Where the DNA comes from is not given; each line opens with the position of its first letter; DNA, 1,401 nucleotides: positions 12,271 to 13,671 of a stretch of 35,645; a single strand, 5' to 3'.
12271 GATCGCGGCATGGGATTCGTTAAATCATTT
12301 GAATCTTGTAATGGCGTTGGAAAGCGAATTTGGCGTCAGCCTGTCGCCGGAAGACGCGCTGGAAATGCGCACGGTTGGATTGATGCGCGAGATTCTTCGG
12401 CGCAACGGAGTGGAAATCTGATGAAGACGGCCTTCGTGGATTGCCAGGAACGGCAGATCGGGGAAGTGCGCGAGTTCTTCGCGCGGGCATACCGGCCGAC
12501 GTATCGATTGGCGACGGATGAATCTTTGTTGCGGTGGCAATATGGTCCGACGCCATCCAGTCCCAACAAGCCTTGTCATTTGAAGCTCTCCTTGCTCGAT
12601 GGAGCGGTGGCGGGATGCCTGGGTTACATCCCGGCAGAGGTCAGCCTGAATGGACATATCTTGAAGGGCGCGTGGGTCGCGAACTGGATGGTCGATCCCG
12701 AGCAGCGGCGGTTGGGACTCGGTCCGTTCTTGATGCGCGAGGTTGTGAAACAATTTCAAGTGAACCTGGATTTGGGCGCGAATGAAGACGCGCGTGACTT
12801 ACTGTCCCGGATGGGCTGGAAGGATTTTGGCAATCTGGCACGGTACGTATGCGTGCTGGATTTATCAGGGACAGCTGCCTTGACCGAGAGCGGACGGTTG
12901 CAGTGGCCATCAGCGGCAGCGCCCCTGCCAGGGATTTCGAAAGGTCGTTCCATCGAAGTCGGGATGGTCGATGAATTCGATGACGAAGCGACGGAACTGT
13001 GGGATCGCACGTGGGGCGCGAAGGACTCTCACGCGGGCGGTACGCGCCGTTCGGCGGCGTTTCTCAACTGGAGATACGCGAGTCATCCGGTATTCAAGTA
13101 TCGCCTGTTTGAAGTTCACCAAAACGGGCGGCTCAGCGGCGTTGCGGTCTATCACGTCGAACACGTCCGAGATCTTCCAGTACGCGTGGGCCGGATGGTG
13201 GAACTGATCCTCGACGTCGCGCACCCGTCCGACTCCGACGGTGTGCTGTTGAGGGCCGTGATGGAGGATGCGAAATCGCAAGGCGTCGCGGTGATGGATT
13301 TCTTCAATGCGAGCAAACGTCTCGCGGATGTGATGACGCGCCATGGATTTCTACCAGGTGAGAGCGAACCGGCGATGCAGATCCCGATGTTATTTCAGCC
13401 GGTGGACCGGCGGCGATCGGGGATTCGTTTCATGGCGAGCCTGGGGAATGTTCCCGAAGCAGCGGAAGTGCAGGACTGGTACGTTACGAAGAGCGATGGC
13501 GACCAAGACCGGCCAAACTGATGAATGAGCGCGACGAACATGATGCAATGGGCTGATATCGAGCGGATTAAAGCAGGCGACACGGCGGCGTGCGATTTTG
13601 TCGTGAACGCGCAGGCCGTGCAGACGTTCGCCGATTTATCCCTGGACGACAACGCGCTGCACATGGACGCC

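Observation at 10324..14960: ACP-dependent, FkbH-type (glyceryl) acyl-tailoring cassette inside a glycan export operon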

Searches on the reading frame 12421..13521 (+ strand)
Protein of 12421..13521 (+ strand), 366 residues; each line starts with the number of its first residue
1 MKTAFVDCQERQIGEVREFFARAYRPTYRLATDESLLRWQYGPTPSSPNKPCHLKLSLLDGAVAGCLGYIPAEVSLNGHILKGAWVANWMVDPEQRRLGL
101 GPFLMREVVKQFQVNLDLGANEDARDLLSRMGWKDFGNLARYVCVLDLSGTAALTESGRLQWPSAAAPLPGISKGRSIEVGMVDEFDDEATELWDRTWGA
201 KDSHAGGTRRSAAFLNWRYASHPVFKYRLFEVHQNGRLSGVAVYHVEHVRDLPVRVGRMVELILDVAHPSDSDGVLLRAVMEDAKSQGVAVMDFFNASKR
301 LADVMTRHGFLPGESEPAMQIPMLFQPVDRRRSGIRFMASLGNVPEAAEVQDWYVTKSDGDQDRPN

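Call 5: search_protein_families(library=pfam, proteins=[window:12421-13521:+], max_evalue=0.01)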
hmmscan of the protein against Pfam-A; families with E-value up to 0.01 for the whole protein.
window:12421-13521:+ (366 aa): 4 families
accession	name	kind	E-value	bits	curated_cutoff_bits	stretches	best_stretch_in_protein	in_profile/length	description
PF13527.13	Acetyltransf_9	-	1.3e-07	32.1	25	1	58-111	47-100/127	Acetyltransferase (GNAT) domain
PF00583.31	Acetyltransf_1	-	3.8e-06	27.6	20.7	1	19-133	7-116/116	Acetyltransferase (GNAT) family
PF13508.13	Acetyltransf_7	-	0.0015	19.3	27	1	61-134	12-83/84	Acetyltransferase (GNAT) domain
PF13480.13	Acetyltransf_6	-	0.0091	16.6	22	0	187-295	31-135/143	Acetyltransferase (GNAT) domain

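Call 7: search_protein_families(library=ncbifam, proteins=[window:12421-13521:+], max_evalue=0.01)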
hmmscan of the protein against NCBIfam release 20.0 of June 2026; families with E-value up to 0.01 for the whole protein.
window:12421-13521:+ (366 aa): 0 families

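Call 12: search_solved_structures(query=window:12421-13521:+, max_evalue=1, show_alignments=1)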
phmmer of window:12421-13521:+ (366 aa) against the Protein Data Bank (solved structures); distinct sequences matched with E-value up to 1: 3.
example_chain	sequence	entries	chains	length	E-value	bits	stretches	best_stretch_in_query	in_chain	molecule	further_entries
2q0y_A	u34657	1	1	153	0.22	13.7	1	82-139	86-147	GCN5-related N-acetyltransferase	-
3gq2_A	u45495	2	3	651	0.37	13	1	252-313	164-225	General vesicular transport factor p115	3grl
5prn_A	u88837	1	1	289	0.65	12.2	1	174-244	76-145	PORIN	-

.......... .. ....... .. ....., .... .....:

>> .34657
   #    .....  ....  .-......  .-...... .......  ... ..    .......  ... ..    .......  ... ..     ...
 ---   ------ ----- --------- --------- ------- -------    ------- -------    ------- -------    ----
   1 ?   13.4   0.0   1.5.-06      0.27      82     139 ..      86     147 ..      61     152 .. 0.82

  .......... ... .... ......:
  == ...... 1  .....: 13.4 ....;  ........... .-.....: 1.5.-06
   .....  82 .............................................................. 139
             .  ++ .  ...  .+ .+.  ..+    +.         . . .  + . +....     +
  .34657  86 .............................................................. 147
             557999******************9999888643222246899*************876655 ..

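Call 13: find_homologous_proteins(query=window:12421-13521:+, max_evalue=0.001)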
Query window:12421-13521:+ (366 aa): 219 proteins with E <= 0.001 among 8000 candidates; the best 120 are listed.
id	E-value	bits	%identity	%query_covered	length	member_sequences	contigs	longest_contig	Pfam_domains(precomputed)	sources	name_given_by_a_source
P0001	5.3e-236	801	94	100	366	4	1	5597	PF13527.14,PF00583.32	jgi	jgi:GNAT superfamily N-acetyltransferase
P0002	4.5e-189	646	76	100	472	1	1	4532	PF00550.32,PF13527.14,PF00583.32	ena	-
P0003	1.1e-186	638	75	100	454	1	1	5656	PF00550.32,PF00583.32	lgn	-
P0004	7.2e-186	636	75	100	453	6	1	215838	PF00550.32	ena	-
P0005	9.6e-178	609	72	100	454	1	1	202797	PF00550.32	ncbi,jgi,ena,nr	ncbi:MAG TPA: acyl carrier protein [Verrucomicrobiae bacterium]|nr:acyl carrier protein [Verrucomicr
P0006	1.9e-176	605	71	100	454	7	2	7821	PF00550.32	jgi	jgi:acyl carrier protein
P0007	2.0e-170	585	68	100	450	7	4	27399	PF00550.32,PF00583.32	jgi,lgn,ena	jgi:acyl carrier protein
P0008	1.7e-155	536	66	100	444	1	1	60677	PF13527.14,PF00583.32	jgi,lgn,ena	jgi:acyl carrier protein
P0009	1.6e-153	529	68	96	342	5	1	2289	-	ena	-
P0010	4.4e-148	511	64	100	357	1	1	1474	PF13508.14,PF13527.14,PF00583.32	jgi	jgi:GNAT superfamily N-acetyltransferase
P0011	2.1e-143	496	58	100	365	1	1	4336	PF13527.14,PF00583.32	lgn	-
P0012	9.4e-139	481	58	100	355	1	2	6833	PF13527.14,PF00583.32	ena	-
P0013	1.1e-138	480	59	100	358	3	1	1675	PF13527.14,PF00583.32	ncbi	-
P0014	1.3e-135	470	58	100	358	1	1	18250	PF13527.14,PF00583.32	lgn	-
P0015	1.1e-133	464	58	99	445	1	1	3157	-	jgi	-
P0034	6.4e-119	415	53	100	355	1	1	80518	-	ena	-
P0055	1.7e-113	398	52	99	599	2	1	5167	PF13508.14,PF00583.32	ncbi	ncbi:MAG: hypothetical protein AB7O38_22490, partial [Pirellulaceae bacterium]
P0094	3.1e-104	367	46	99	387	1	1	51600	PF13527.14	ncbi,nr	ncbi:MAG: GNAT family N-acetyltransferase [Luteitalea sp.]|nr:GNAT family N-acetyltransferase [Lutei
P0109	2.8e-101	357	48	100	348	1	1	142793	PF00583.32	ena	-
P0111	9.5e-101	356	50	96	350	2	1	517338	PF13527.14,PF00583.32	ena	-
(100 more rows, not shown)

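Call 14: find_encoding_contigs(protein=P0005, flank=10000, max_places=2)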
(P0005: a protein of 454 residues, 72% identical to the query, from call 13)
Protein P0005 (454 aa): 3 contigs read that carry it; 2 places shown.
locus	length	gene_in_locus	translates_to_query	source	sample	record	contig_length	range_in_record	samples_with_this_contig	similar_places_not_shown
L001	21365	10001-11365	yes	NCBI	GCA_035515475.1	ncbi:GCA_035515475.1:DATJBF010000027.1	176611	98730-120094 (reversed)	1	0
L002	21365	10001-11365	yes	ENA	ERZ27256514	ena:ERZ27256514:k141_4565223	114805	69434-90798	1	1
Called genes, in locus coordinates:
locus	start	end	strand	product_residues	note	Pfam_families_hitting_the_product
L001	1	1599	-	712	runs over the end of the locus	PF02706:Wzz (weak), PF01656:CbiA (faint), PF13807:GNVR, PF13614:AAA_31 (weak)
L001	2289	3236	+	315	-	PF01061:ABC2_membrane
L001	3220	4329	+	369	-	PF03102:NeuB, PF08666:SAF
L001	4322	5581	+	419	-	PF02350:Epimerase_2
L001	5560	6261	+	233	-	PF02348:CTP_transf_3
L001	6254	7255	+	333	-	PF00389:2-Hacid_dh, PF02826:2-Hacid_dh_C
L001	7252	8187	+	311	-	PF13641:Glyco_tranf_2_3, PF00535:Glycos_transf_2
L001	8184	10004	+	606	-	PF00702:Hydrolase (faint)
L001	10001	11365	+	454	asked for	PF00550:PP-binding (weak)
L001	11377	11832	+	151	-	PF01575:MaoC_dehydratas, PF13452:FAS1_DH_region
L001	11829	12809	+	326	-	PF01522:Polysacc_deac_1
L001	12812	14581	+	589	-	PF13522:GATase_6, PF13537:GATase_7, PF00733:Asn_synthase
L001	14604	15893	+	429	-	PF00005:ABC_tran, PF13304:AAA_21 (faint), PF14524:Wzt_C (weak)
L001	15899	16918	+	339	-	PF00535:Glycos_transf_2, PF13641:Glyco_tranf_2_3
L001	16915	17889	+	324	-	PF02485:Branch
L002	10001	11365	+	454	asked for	PF00550:PP-binding (weak)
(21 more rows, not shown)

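Call 15: find_encoding_contigs(protein=P0094, flank=10000, max_places=2)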
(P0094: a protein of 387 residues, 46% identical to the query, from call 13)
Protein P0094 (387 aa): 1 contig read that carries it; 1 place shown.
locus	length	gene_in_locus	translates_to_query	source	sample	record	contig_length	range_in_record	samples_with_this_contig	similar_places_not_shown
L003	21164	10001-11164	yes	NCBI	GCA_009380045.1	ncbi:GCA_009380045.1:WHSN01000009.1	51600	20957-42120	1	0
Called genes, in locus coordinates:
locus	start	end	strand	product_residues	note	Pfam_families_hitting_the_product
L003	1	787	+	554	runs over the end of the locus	PF22842:Pel9A-like_beta_helix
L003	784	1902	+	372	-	PF25182:NonGDSL (weak), PF13472:Lipase_GDSL_2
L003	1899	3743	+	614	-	PF02543:Carbam_trans_N, PF16861:Carbam_trans_C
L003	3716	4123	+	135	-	PF19588:SxtJ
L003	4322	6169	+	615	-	PF13537:GATase_7 (faint)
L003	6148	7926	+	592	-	PF13522:GATase_6, PF13537:GATase_7, PF00733:Asn_synthase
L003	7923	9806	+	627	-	-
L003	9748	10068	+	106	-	PF00550:PP-binding (weak)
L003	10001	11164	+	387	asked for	PF13527:Acetyltransf_9 (weak)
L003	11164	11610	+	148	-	PF00903:Glyoxalase, PF13468:Glyoxalase_3 (weak), PF13669:Glyoxalase_4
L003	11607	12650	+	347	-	PF01522:Polysacc_deac_1 (weak)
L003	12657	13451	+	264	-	PF13489:Methyltransf_23, PF01209:Ubie_methyltran, PF13847:Methyltransf_31, PF08241:Methyltransf_11, PF08242:Methyltransf_12, PF13649:Methyltransf_25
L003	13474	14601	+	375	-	PF13480:Acetyltransf_6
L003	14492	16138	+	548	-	PF04464:Glyphos_transf (weak)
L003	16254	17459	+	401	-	PF13439:Glyco_transf_4, PF13579:Glyco_trans_4_4, PF13692:Glyco_trans_1_4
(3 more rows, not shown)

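Call 16: find_encoding_contigs(protein=P0111, flank=10000, max_places=1)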
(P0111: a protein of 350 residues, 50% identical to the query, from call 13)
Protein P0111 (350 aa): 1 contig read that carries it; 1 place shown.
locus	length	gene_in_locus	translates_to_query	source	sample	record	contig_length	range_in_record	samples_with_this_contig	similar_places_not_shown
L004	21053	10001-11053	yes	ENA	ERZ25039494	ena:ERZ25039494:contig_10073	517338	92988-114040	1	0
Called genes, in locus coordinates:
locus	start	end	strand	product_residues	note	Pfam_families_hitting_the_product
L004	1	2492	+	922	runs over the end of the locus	PF02397:Bac_transf, PF13727:CoA_binding_3, PF00106:adh_short (weak), PF01073:3Beta_HSD, PF01370:Epimerase, PF02719:Polysacc_synt_2, PF04321:RmlD_sub_bind, PF16363:GDP_Man_Dehyd, +1 more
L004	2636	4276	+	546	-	PF22842:Pel9A-like_beta_helix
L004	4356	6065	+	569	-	PF13537:GATase_7 (weak)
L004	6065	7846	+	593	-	PF13522:GATase_6, PF12481:DUF3700 (faint), PF13537:GATase_7, PF00733:Asn_synthase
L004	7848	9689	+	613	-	PF21211:FkbH_N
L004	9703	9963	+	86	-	PF00550:PP-binding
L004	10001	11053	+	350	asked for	PF00583:Acetyltransf_1 (weak), PF13527:Acetyltransf_9 (weak)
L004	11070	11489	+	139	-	PF00903:Glyoxalase, PF13669:Glyoxalase_4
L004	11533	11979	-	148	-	-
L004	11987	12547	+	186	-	-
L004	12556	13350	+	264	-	PF13489:Methyltransf_23, PF01209:Ubie_methyltran, PF13847:Methyltransf_31, PF08241:Methyltransf_11, PF08242:Methyltransf_12, PF13649:Methyltransf_25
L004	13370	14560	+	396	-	PF13480:Acetyltransf_6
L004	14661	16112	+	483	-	PF04464:Glyphos_transf (weak)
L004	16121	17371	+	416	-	PF13439:Glyco_transf_4 (weak), PF13579:Glyco_trans_4_4 (weak), PF13692:Glyco_trans_1_4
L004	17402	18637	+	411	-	PF00534:Glycos_transf_1, PF13692:Glyco_trans_1_4, PF13524:Glyco_trans_1_2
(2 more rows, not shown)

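Call 17: find_encoding_contigs(protein=P0109, flank=10000, max_places=1)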
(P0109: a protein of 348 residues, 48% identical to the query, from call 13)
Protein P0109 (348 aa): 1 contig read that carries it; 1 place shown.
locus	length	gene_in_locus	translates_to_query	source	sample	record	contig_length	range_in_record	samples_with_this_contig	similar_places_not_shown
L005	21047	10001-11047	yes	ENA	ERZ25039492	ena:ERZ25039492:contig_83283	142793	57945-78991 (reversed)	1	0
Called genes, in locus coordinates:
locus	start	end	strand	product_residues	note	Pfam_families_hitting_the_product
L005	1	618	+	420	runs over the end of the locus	PF10082:BBP2_2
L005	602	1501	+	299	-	PF02563:Poly_export, PF22461:SLBB_2, PF10531:SLBB, PF22461:SLBB_2 (weak)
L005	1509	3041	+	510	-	PF02706:Wzz (weak)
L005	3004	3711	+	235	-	PF10609:ParA, PF01656:CbiA, PF13614:AAA_31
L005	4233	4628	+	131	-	PF01061:ABC2_membrane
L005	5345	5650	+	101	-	PF08666:SAF (weak)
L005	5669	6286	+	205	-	PF02350:Epimerase_2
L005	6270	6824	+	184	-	PF02350:Epimerase_2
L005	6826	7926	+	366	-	PF05175:MTS (weak), PF13489:Methyltransf_23, PF01209:Ubie_methyltran, PF06325:PrmA (weak), PF13847:Methyltransf_31, PF08241:Methyltransf_11, PF08242:Methyltransf_12, PF13649:Methyltransf_25, +1 more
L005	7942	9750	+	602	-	PF21211:FkbH_N (weak)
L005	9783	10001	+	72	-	-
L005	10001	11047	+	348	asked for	PF00583:Acetyltransf_1 (faint)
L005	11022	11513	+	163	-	PF01575:MaoC_dehydratas, PF13452:FAS1_DH_region (weak)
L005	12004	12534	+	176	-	-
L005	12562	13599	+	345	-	-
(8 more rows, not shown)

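Call 18: find_encoding_contigs(protein=P0034, flank=10000, max_places=1)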
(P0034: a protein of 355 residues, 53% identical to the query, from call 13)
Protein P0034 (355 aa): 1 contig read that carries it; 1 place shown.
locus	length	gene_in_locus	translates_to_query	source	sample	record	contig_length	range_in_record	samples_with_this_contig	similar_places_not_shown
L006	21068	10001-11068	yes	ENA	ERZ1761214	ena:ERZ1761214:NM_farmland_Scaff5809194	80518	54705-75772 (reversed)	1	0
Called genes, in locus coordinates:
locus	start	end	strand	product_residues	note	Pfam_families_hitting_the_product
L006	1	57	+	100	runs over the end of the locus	PF12728:HTH_17 (weak)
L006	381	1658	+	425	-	PF10082:BBP2_2 (weak)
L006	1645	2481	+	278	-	PF02563:Poly_export, PF10531:SLBB, PF22461:SLBB_2, PF10531:SLBB, PF22461:SLBB_2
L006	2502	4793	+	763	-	PF02706:Wzz, PF13807:GNVR, PF01656:CbiA, PF10609:ParA, PF13614:AAA_31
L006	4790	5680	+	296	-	PF01061:ABC2_membrane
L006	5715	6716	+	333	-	PF03102:NeuB, PF08666:SAF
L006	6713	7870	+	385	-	PF02350:Epimerase_2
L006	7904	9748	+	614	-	PF21211:FkbH_N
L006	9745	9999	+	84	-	-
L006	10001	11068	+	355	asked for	-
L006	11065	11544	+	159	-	PF01575:MaoC_dehydratas, PF13452:FAS1_DH_region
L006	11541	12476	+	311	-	PF01522:Polysacc_deac_1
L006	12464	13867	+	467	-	-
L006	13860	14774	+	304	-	PF00535:Glycos_transf_2, PF10111:Glyco_tranf_2_2 (weak), PF13641:Glyco_tranf_2_3, PF13632:Glyco_trans_2_3 (faint), PF10111:Glyco_tranf_2_2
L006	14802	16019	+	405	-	PF00005:ABC_tran, PF13304:AAA_21 (faint)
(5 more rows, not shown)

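Call 38: find_related_loci(query=A1, collection=genome_contigs, flank=10000)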
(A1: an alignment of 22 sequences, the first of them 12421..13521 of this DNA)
Query A1 (366 aa) in genome_contigs; peptide patterns used: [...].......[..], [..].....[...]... (x = any residue, [..] = any of these).
574 stretches matched a pattern; 303 encode a relative of the query (tblastn E <= 1e-3); the best 80 are kept; 80 distinct loci.
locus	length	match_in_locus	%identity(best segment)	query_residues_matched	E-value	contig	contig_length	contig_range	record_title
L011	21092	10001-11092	72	2-366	2e-180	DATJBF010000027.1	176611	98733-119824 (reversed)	MAG TPA_asm: Verrucomicrobiia bacterium isolate SMAG_U15347 k141_2922149, whole genome shotgun sequence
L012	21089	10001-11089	71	2-366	7e-176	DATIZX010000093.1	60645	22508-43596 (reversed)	MAG TPA_asm: Verrucomicrobiia bacterium isolate SMAG_U15312 k141_220794, whole genome shotgun sequence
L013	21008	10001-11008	68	20-366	9e-154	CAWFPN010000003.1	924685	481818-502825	MAG: uncultured Verrucomicrobiae bacterium isolate MFD01689.bin.2.73 genome assembly, contig: contig_34219, whole genome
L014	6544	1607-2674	58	1-366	7e-140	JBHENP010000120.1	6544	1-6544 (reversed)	MAG: Pyrinomonadaceae bacterium isolate S5_bin.19.strict S5_NODE_120, whole genome shotgun sequence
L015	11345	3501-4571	56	2-366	2e-135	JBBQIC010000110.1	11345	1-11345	MAG: Chloroflexia bacterium isolate Co_metawrap_852 Cmw_852_k141_13590133_length_11345_cov_16.2895, whole genome shotgun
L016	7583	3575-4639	56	1-366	9e-133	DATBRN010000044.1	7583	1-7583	MAG TPA_asm: Pyrinomonadaceae bacterium isolate SMAG_U4130 k141_1743537, whole genome shotgun sequence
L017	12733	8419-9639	48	4-366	2e-120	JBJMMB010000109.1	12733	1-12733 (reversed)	MAG: Chloroflexia bacterium isolate H1_18_all_fractions_metab_maxb_101_63_9 k255_1660512, whole genome shotgun sequence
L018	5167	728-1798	52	5-366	9e-120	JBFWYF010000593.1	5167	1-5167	MAG: Pirellulaceae bacterium isolate CA_2019_TPBS_158 NODE_56700_length_5167_cov_2.849206_TPBS, whole genome shotgun seq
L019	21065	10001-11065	51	1-366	6e-112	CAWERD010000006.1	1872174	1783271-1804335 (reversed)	MAG: Vicinamibacterales bacterium isolate MFD09212.bin.1.144 genome assembly, contig: contig_7172, whole genome shotgun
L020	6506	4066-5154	49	5-366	2e-110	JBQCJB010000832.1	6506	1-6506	MAG: Aureliella sp. isolate bin901 k141_1347716, whole genome shotgun sequence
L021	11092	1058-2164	49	1-366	7e-104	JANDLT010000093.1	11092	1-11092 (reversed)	MAG: Pyrinomonadaceae bacterium MAG19_C2-C3 MAG19_92, whole genome shotgun sequence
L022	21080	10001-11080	46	5-366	3e-106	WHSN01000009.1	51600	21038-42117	MAG: Luteitalea sp. isolate Dino_bin7 k141_228830_length_51600_cov_11.3970, whole genome shotgun sequence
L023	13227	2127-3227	46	1-366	1e-90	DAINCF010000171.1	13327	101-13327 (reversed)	MAG TPA_asm: Vicinamibacterales bacterium isolate CTOTU39262 NODE_563_length_13327_cov_8.063593, whole genome shotgun se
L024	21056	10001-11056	48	5-366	2e-91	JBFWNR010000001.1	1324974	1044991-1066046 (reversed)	MAG: Vicinamibacterales bacterium isolate CA_2019_TPBF_117 NODE_20_length_1324974_cov_11.223935_TPBF, whole genome shotg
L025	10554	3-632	53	155-366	1e-63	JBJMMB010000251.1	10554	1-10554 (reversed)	MAG: Chloroflexia bacterium isolate H1_18_all_fractions_metab_maxb_101_63_9 k255_3762041, whole genome shotgun sequence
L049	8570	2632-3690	26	7-366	5e-29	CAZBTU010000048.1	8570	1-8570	MAG TPA_asm: uncultured Pseudomonadales bacterium isolate SRP286056_co2_100 genome assembly, contig: NODE_14041_length_8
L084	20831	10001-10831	25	60-366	2e-13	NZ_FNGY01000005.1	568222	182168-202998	Pedobacter steynii strain DSM 19110, whole genome shotgun sequence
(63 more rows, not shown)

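Call 55: predict_structure(alignment_id=A1)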
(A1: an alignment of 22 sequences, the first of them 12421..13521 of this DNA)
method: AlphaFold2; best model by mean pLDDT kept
length: 366 residues; sequences in the alignment: 22
mean_pLDDT: 89.3   pTM: 0.89
mean pLDDT of the five models: 89.3, 89.2, 89.0, 88.6, 88.6
residues with pLDDT >= 90: 254; 70-90: 79; 50-70: 31; < 50: 2
segments of 3 or more residues with pLDDT < 50: none
pLDDT, mean of each block of 10 residues (from residue 1): 92 95 89 92 94 96 95 95 93 90 95 93 90 93 94 92 67 72 98 94 93 96 94 93 94 93 81 84 96 92 88 90 65 81 89 89 54
secondary structure, 60 per line:
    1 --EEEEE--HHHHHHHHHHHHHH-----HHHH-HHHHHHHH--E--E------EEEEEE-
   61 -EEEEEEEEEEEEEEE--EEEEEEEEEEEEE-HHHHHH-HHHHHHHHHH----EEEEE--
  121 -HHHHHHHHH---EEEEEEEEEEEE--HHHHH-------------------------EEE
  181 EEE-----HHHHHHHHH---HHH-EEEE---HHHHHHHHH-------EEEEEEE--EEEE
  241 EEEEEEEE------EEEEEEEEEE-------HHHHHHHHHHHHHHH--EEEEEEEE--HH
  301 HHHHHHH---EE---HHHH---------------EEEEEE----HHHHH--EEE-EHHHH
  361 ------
elements in order: E3-7 H10-23 H29-32 H34-41 E54-59 E62-76 E79-91 H93-98 H100-109 E114-118 H122-130 E134-145 H148-152 E178-183 H189-197 E205-208 H212-220 E228-234 E237-248 E255-264 H272-286 E289-296 H299-307 H316-319 E335-340 H345-349 E352-354 H357-360

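Call 59: fold_search(model_id=the predicted structure, library=pdb)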
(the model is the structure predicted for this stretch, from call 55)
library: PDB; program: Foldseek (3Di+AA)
matches with E <= 10: 1060; with E <= 0.001: 320
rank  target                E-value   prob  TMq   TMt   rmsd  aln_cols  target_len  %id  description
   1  2ozg                  1.2e-14  1.00  0.59  0.56   5.8       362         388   14  Crystal structure of GCN5-related N-acetyltransferase (YP_325469.1) from Anabaena variabilis ATCC 29413 at 2.00 A resolu (released 2007-03-13)
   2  7rk3_A                1.1e-13  1.00  0.55  0.57   7.0       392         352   12  Crystal structure of human N-myristoyltransferase 1 fragment (residues 109-496) bound to diacylated human Arf6 octapep (released 2022-07-27)
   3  8hbs                  1.2e-13  1.00  0.53  0.50   7.9       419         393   11  Crystal of rAlfNmt (released 2023-03-08)
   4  6rfy_D                3.0e-13  1.00  0.54  0.49   5.9       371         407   14  Crystal structure of Eis2 form Mycobacterium abscessus (released 2019-07-10)
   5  2i00_C                4.1e-13  1.00  0.53  0.49   6.2       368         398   14  Crystal structure of acetyltransferase (GNAT family) from Enterococcus faecalis (released 2006-09-19)
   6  2hv2_D                4.3e-13  1.00  0.58  0.55   5.8       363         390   13  Crystal Structure of Conserved Protein of Unknown Function from Enterococcus faecalis V583 at 2.4 A Resolution, Probab (released 2006-08-29)
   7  1iyl_A                4.3e-13  1.00  0.55  0.53   6.9       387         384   11  Crystal Structure of Candida albicans N-myristoyltransferase with Non-peptidic Inhibitor (released 2002-12-30)
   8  1nmt_C                4.6e-13  1.00  0.52  0.49   6.9       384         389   11  N-MYRISTOYL TRANSFERASE FROM CANDIDA ALBICANS AT 2.45 A (released 1999-01-13)
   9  5o9t_A                4.9e-13  1.00  0.54  0.51   6.9       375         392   11  HsNMT1 in complex with CoA and acetylated-NCFSKPK peptide (released 2018-06-27)
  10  4cax                  4.9e-13  1.00  0.55  0.52   7.1       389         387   11  Crystal structure of Aspergillus fumigatus N-myristoyl transferase in complex with myristoyl CoA and a pyrazole sulphona (released 2014-09-17)
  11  6fz2_B                5.5e-13  1.00  0.53  0.53   7.1       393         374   12  Human N-myristoyltransferase (NMT1) with Myristoyl-CoA and inhibitor bound (released 2019-03-27)
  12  7owu_B                6.3e-13  1.00  0.53  0.50   6.9       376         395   11  HsNMT1 in complex with both CoA and Myr-ANCFSKPR peptide (released 2022-12-21)
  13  6ehj_B                6.3e-13  1.00  0.52  0.51   7.0       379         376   12  Human N-myristoyltransferase (NMT1) with Myristoyl-CoA and peptide bound (released 2019-03-27)
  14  6b1l_A                6.3e-13  1.00  0.51  0.50   6.5       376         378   10  Crystal structure of glycylpeptide N-tetradecanoyltransferase from Plasmodium vivax in complex with inhibitor IMP-0001 (released 2018-09-26)
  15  7owq_A                6.6e-13  1.00  0.56  0.53   6.6       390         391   11  HsNMT1 in complex with both MyrCoA and peptide N-Methylated-GNCFSKPR (released 2022-12-21)
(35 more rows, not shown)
